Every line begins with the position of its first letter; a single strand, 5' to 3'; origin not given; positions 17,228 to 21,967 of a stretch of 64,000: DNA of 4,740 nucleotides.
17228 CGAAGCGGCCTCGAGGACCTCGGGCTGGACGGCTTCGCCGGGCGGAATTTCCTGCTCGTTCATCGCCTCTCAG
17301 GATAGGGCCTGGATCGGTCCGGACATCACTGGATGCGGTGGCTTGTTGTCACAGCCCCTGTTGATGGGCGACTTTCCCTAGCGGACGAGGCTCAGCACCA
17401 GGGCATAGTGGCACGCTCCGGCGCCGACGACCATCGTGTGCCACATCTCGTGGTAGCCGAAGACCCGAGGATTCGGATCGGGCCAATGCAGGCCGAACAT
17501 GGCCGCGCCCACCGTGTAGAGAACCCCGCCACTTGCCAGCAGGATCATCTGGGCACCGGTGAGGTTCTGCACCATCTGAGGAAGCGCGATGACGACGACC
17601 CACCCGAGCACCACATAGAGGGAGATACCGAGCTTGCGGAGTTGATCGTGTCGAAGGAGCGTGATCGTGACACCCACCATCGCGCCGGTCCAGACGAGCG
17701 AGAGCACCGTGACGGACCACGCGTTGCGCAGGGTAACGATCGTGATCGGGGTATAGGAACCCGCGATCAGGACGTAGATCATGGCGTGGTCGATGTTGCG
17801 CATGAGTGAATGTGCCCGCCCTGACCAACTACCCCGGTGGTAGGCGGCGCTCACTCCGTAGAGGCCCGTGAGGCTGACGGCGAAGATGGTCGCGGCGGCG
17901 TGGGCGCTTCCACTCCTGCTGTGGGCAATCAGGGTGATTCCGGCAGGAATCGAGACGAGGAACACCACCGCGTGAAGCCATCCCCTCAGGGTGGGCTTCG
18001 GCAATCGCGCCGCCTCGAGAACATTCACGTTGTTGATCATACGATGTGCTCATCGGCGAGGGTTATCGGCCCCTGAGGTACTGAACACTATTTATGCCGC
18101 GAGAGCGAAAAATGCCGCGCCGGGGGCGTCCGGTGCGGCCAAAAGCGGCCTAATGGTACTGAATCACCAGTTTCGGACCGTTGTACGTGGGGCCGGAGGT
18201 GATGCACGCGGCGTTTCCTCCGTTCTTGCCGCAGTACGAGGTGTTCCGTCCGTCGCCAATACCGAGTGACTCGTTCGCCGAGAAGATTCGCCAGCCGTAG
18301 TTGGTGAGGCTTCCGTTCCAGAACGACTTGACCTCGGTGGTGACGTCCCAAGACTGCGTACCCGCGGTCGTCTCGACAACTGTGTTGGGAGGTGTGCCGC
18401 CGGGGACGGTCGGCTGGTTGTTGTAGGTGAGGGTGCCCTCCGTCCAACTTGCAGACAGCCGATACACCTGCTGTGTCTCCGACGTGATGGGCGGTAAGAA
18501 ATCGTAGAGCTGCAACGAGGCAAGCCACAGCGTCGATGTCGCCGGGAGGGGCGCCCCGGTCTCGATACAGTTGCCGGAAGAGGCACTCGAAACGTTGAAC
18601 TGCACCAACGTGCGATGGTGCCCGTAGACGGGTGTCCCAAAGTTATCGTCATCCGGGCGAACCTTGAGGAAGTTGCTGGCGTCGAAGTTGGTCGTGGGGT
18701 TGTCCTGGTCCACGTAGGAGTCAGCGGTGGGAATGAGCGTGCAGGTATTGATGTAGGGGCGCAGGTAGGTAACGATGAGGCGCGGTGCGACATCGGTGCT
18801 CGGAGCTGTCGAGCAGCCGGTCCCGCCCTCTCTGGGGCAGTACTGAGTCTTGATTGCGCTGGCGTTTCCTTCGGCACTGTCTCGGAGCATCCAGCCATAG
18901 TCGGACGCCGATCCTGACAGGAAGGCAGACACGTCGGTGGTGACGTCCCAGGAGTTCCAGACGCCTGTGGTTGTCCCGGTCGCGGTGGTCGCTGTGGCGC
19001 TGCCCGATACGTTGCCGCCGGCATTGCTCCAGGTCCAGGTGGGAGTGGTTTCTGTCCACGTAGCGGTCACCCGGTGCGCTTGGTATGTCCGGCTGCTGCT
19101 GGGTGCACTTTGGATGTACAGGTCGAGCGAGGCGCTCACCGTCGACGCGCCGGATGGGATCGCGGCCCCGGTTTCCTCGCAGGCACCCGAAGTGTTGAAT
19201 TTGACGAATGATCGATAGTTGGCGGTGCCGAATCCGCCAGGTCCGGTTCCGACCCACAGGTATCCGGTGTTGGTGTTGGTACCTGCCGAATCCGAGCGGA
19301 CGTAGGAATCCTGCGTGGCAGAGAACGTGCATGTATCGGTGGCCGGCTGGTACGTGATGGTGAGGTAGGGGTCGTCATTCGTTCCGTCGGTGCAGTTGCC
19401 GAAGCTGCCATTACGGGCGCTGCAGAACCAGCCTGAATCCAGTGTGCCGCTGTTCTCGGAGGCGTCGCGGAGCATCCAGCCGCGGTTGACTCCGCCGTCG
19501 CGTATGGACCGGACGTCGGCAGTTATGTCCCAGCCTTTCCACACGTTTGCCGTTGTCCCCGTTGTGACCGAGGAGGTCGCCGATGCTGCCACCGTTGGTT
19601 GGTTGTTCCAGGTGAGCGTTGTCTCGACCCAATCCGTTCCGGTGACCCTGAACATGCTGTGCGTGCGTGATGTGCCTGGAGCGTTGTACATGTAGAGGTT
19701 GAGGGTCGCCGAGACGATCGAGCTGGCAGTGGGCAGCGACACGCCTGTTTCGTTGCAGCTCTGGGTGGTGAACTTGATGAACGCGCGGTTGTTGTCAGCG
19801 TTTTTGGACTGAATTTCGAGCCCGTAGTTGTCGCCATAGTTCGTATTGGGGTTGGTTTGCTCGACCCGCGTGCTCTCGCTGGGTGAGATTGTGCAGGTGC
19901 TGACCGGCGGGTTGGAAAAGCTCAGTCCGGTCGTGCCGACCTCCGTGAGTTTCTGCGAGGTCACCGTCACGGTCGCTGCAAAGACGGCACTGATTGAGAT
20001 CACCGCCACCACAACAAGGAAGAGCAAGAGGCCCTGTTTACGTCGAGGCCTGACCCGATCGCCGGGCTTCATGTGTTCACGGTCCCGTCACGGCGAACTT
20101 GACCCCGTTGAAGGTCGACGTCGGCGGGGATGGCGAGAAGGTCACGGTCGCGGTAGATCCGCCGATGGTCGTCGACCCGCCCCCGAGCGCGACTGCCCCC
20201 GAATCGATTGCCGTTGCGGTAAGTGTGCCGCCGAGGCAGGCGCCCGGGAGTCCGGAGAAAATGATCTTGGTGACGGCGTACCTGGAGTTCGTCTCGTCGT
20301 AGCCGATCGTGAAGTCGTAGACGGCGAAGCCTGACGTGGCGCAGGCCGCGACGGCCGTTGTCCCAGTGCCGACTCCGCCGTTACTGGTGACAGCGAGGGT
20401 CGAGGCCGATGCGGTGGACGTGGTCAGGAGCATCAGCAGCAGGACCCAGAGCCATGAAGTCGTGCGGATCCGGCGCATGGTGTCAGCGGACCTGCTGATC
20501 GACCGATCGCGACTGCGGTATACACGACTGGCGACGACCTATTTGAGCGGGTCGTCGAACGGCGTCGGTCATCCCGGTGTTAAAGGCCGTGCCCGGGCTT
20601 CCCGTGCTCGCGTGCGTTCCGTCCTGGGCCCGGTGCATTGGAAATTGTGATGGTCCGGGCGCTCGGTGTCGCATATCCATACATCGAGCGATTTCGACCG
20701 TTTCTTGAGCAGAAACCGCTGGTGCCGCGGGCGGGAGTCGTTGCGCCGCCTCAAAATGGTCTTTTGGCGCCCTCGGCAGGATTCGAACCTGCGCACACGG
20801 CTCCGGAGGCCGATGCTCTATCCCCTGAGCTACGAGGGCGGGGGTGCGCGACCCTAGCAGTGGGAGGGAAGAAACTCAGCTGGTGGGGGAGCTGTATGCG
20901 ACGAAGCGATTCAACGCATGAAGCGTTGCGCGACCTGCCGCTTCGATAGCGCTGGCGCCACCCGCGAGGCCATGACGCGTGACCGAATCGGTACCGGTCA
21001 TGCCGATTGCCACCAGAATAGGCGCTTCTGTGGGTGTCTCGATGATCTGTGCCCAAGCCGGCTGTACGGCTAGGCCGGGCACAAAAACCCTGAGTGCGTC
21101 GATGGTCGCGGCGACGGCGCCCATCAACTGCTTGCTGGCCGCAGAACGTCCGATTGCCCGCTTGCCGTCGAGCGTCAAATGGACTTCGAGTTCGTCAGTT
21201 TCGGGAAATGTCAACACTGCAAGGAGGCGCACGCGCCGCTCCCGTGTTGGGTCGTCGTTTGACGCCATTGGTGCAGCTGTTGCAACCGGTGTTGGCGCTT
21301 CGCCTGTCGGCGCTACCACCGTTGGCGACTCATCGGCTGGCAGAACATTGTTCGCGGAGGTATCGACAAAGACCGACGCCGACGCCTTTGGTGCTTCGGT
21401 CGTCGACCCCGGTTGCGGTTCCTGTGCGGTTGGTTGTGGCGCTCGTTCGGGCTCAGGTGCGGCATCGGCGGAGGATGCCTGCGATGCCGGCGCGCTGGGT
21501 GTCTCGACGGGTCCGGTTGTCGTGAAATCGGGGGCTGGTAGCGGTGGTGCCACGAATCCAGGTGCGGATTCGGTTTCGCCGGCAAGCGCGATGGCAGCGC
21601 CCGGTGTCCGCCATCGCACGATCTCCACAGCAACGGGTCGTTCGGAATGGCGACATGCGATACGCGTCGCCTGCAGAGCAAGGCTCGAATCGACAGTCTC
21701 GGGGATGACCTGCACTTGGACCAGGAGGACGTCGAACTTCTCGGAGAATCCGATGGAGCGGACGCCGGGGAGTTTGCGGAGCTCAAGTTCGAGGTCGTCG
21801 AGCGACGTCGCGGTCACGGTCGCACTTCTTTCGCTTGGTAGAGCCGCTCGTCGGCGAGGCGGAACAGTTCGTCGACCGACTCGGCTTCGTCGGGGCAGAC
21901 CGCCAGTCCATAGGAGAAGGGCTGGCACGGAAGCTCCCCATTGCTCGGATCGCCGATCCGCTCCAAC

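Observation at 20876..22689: GGDEF diguanylate cyclase carrying a ParB-type N-terminal peptide, translationally coupled to an unknown two-domain protein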

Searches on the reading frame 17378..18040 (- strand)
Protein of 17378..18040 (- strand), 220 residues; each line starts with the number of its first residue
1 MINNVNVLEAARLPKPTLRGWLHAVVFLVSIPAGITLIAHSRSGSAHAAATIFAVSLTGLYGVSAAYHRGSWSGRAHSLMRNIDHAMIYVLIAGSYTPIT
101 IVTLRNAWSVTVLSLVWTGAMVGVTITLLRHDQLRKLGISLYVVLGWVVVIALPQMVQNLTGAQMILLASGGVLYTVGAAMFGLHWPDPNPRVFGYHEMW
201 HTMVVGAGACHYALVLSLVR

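Call 16: search_protein_families(library=pfam, proteins=[window:17378-18040:-], max_evalue=0.001)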
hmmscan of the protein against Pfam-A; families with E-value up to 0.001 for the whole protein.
window:17378-18040:- (220 aa): 1 family
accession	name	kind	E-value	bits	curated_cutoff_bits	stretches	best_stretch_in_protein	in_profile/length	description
PF03006.26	HlyIII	-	4.5e-47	161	26.2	1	13-212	3-224/224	Haemolysin-III related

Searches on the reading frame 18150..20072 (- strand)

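Call 16: search_protein_families(library=pfam, proteins=[window:18150-20072:-], max_evalue=0.001)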
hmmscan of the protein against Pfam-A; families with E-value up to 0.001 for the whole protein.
window:18150-20072:- (640 aa): 1 family
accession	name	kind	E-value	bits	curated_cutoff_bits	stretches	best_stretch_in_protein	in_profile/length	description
PF24517.2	CBM96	-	5.5e-59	199.1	26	3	59-208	2-144/164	Carbohydrate-binding module family 96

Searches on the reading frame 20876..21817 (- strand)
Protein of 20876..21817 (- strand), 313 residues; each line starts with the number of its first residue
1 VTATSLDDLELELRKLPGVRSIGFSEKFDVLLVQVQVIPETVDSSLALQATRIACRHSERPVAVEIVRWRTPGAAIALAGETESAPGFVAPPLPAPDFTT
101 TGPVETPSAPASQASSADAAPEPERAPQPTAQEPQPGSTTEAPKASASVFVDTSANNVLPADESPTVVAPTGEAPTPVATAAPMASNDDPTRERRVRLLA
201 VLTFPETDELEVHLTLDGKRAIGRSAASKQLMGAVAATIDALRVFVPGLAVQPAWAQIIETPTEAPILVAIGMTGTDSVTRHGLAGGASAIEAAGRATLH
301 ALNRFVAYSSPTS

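Call 3: search_protein_families(library=pfam, proteins=[window:20876-21817:-], max_evalue=1)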
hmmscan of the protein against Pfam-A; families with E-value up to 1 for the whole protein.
window:20876-21817:- (313 aa): 2 families
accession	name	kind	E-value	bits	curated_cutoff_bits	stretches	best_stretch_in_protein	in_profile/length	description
PF13317.11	DUF4088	-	0.019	14.9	23.8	1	206-257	39-90/227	Protein of unknown function (DUF4088)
PF08502.15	LeuA_dimer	-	0.069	13.5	24.9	1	207-305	36-130/131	LeuA allosteric (dimerisation) domain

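Call 4: search_protein_families(library=ncbifam, proteins=[window:20876-21817:-], max_evalue=1)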
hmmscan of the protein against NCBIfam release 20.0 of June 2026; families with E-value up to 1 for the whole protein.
window:20876-21817:- (313 aa): 0 families

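Call 17: find_homologous_proteins(query=window:20876-21817:-, max_evalue=0.001)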
Query window:20876-21817:- (313 aa): 724 proteins with E <= 0.001 among 8000 candidates; the best 120 are listed.
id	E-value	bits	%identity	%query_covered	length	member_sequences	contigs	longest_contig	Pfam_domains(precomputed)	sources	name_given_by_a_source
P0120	1.3e-190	650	100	100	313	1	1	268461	-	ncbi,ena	-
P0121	2.0e-157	541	87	100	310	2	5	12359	-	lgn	-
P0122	6.3e-71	258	63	38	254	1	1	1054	-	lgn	-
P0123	1.7e-68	250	63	39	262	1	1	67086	-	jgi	-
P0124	6.7e-67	244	49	99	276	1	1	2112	-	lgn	-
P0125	1.3e-66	243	48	97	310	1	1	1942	-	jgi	jgi:hypothetical protein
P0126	3.7e-66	242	66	37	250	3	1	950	-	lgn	-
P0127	7.0e-66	241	66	38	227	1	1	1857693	-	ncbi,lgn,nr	ncbi:MAG: hypothetical protein M5U14_00690 [Acidimicrobiia bacterium]|nr:hypothetical protein [Acidi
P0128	1.8e-65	240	63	37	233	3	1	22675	-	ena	-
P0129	6.7e-65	238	67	36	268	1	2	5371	-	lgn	-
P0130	6.8e-65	238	63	37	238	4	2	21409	-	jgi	-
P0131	8.1e-65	238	67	36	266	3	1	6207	-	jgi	jgi:hypothetical protein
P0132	1.3e-64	237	63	38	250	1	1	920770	-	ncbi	ncbi:MAG: hypothetical protein U0V73_13730 [Acidimicrobiia bacterium]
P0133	1.8e-64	236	47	97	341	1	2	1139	-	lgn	-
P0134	2.3e-64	236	47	97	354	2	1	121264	-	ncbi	ncbi:MAG TPA: hypothetical protein VIB48_06030 [Acidimicrobiia bacterium]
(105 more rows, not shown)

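Call 30: find_encoding_contigs(protein=P0120, flank=10000, max_places=3)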
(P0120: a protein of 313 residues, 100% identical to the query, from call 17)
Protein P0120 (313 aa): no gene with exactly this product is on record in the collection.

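Call 31: predict_structure(alignment_id=A2)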
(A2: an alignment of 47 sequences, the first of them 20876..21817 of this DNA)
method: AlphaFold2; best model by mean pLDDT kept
length: 313 residues; sequences in the alignment: 47
mean_pLDDT: 76.6   pTM: 0.48
mean pLDDT of the five models: 76.6, 76.2, 74.7, 73.9, 73.0
residues with pLDDT >= 90: 144; 70-90: 41; 50-70: 86; < 50: 42
segments of 3 or more residues with pLDDT < 50: 77-87, 103-105, 310-313
pLDDT, mean of each block of 10 residues (from residue 1): 82 94 93 89 86 93 88 49 46 58 54 52 65 56 51 53 57 57 51 81 97 96 98 98 92 96 90 92 95 97 77 42
secondary structure, 60 per line:
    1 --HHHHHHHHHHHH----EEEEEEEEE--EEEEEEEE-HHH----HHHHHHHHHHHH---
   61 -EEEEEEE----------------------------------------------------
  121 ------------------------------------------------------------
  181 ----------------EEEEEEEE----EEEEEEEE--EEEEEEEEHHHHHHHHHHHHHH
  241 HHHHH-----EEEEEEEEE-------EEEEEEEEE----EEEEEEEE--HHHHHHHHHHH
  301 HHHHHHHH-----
elements in order: H3-14 E19-27 E30-37 H46-57 E62-68 E197-204 E209-216 E219-226 H227-245 E251-259 E267-275 E280-287 H290-308

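Call 34: fold_search(model_id=the predicted structure, library=pdb)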
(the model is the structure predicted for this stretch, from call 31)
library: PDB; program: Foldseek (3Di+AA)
matches with E <= 10: 1358; with E <= 0.001: 8
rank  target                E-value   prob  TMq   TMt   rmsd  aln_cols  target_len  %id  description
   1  3hpz_A                5.3e-05  1.00  0.27  0.16   4.5       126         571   17  Crystal structure of Mycobacterium tuberculosis LeuA complexed with bromopyruvate (released 2010-05-19)
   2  3fig_A                1.3e-04  1.00  0.26  0.16   4.7       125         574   16  Crystal Structure of Leucine-bound LeuA from Mycobacterium tuberculosis (released 2008-12-23)
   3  1sr9_B                1.5e-04  1.00  0.25  0.15   4.5       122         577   17  Crystal Structure of LeuA from Mycobacterium tuberculosis (released 2004-05-18)
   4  3fig_B                1.6e-04  1.00  0.26  0.15   4.8       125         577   17  Crystal Structure of Leucine-bound LeuA from Mycobacterium tuberculosis (released 2008-12-23)
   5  1sr9_A                1.6e-04  1.00  0.26  0.15   4.1       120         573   18  Crystal Structure of LeuA from Mycobacterium tuberculosis (released 2004-05-18)
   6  3f6g_B                2.4e-04  1.00  0.26  0.58   4.1       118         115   16  Crystal structure of the regulatory domain of LiCMS in complexed with isoleucine - type II (released 2009-04-21)
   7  7zpk_C                3.8e-04  1.00  0.18  0.23  28.5       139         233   15  Mammalian Dicer in the "pre-dicing state" with pre-miR-15a substrate and TARBP2 subunit (released 2022-11-16)
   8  3hpz_B                7.8e-04  1.00  0.26  0.15   4.3       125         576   18  Crystal structure of Mycobacterium tuberculosis LeuA complexed with bromopyruvate (released 2010-05-19)
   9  7v6c_B                1.2e-03  0.98  0.17  0.20  12.8       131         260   15  Structure of the Dicer-2-R2D2 heterodimer bound to small RNA duplex (released 2022-03-23)
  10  3f6g_A                1.8e-03  1.00  0.27  0.60   3.9       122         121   16  Crystal structure of the regulatory domain of LiCMS in complexed with isoleucine - type II (released 2009-04-21)
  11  5dv7_C                2.0e-03  0.90  0.14  0.28  16.9       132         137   16  Crystal Structure of NF90 tandem dsRBDs with dsRNA (released 2016-01-13)
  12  3f6h_B                2.6e-03  1.00  0.28  0.59   3.9       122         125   16  Crystal structure of the regulatory domain of LiCMS in complexed with isoleucine - type III (released 2009-04-21)
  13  3f6h_A                2.9e-03  1.00  0.27  0.60   3.9       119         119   18  Crystal structure of the regulatory domain of LiCMS in complexed with isoleucine - type III (released 2009-04-21)
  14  5n8l_MODEL_1_A        3.5e-03  0.85  0.16  0.28  16.9       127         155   16  Structure of TRBP dsRBD 1 and 2 in complex with a 19 bp siRNA (Complex B) (released 2018-02-21)
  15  8j80_B                5.0e-03  1.00  0.19  0.20   3.4        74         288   23  Cryo-EM structure of hZnT7-Fab complex in zinc state 1, determined in heterogeneous conformations- one subunit in an i (released 2023-09-20)
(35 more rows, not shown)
